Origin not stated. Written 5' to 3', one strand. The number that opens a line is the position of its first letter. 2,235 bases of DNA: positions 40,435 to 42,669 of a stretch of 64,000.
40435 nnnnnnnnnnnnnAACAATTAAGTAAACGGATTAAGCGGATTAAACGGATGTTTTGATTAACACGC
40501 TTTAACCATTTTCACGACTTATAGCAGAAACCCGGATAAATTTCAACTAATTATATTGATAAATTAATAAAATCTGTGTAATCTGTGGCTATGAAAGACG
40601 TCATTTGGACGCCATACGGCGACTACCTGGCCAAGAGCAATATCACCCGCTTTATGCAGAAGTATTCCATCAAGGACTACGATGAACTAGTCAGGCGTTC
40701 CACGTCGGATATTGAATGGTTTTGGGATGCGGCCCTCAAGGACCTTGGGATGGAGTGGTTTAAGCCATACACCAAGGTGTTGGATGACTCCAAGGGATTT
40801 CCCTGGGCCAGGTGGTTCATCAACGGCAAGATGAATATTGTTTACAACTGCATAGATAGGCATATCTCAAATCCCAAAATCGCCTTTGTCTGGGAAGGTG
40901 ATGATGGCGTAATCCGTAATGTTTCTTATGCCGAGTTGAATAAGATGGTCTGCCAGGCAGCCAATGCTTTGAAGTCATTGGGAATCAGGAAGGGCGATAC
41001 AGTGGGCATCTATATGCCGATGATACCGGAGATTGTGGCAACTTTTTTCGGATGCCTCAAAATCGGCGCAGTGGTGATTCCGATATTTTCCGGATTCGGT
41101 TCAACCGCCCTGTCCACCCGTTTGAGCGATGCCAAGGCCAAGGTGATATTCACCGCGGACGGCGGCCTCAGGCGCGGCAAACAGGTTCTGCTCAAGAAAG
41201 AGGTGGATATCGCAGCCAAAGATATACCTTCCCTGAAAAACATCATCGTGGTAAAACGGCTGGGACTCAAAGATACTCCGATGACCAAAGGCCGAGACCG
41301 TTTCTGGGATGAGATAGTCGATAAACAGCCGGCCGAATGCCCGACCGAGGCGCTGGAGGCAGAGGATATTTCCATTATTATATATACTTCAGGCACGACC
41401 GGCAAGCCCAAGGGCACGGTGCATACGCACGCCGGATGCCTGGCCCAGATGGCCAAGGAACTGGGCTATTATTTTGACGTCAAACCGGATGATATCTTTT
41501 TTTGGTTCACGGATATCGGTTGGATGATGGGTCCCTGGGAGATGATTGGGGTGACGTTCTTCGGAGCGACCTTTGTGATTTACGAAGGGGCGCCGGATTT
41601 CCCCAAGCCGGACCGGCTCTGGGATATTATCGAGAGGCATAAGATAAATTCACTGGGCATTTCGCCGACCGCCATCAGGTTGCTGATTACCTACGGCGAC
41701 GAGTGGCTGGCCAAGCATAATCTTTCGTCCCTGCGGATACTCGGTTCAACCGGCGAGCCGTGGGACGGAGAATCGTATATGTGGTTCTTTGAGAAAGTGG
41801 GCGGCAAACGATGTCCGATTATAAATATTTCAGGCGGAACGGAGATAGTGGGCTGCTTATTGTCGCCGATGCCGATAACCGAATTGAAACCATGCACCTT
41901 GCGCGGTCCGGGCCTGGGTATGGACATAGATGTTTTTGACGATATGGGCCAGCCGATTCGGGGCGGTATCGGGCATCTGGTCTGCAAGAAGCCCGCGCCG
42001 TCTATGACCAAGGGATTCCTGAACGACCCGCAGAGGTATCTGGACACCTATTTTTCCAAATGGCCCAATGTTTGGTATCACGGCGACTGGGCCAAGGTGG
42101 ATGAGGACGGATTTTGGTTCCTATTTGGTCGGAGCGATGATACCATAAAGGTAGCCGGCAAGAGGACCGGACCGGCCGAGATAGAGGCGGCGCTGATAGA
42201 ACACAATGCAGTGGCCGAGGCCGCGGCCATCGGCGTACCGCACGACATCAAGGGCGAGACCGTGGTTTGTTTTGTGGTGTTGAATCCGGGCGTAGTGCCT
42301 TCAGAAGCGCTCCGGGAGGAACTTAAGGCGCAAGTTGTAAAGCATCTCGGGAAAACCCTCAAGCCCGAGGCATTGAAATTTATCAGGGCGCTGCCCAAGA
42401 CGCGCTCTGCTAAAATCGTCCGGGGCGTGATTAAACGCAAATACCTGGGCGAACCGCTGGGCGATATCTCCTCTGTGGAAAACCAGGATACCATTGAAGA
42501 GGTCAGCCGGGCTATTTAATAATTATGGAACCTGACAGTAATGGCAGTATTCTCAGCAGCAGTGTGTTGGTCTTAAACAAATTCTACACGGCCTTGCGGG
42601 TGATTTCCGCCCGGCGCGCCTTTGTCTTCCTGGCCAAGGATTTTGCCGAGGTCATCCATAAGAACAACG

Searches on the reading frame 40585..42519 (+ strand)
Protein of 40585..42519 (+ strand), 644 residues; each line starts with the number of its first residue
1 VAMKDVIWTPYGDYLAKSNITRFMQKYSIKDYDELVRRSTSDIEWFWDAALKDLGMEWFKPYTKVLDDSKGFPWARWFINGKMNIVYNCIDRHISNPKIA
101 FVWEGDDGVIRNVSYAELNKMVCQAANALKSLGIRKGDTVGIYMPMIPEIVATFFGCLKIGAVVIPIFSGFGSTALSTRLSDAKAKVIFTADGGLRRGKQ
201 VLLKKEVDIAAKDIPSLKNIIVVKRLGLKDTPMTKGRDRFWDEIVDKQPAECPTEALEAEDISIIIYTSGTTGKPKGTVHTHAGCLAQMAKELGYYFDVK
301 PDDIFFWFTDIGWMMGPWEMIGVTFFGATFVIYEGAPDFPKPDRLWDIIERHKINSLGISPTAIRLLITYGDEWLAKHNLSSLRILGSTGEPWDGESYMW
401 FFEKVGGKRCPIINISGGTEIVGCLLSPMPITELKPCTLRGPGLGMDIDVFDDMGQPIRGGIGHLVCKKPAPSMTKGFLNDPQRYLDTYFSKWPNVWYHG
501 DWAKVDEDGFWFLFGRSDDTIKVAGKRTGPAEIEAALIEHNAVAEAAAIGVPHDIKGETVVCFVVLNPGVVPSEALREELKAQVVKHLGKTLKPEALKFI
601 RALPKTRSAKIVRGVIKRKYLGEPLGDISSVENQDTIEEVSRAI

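Call 71: search_protein_families(library=pfam, proteins=[window:40585-42519:+])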
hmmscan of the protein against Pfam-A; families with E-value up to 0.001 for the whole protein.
window:40585-42519:+ (644 aa): 3 families
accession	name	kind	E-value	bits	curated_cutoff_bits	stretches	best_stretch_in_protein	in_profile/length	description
PF00501.34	AMP-binding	-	1.3e-75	255.1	29.9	1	98-478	11-383/384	AMP-binding enzyme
PF13193.12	AMP-binding_C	-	6.5e-24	85.1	24.5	1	532-610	1-76/76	AMP-binding enzyme C-terminal domain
PF16177.11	ACAS_N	-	2.8e-19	69.1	27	1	32-89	1-55/55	Acetyl-coenzyme A synthetase N-terminus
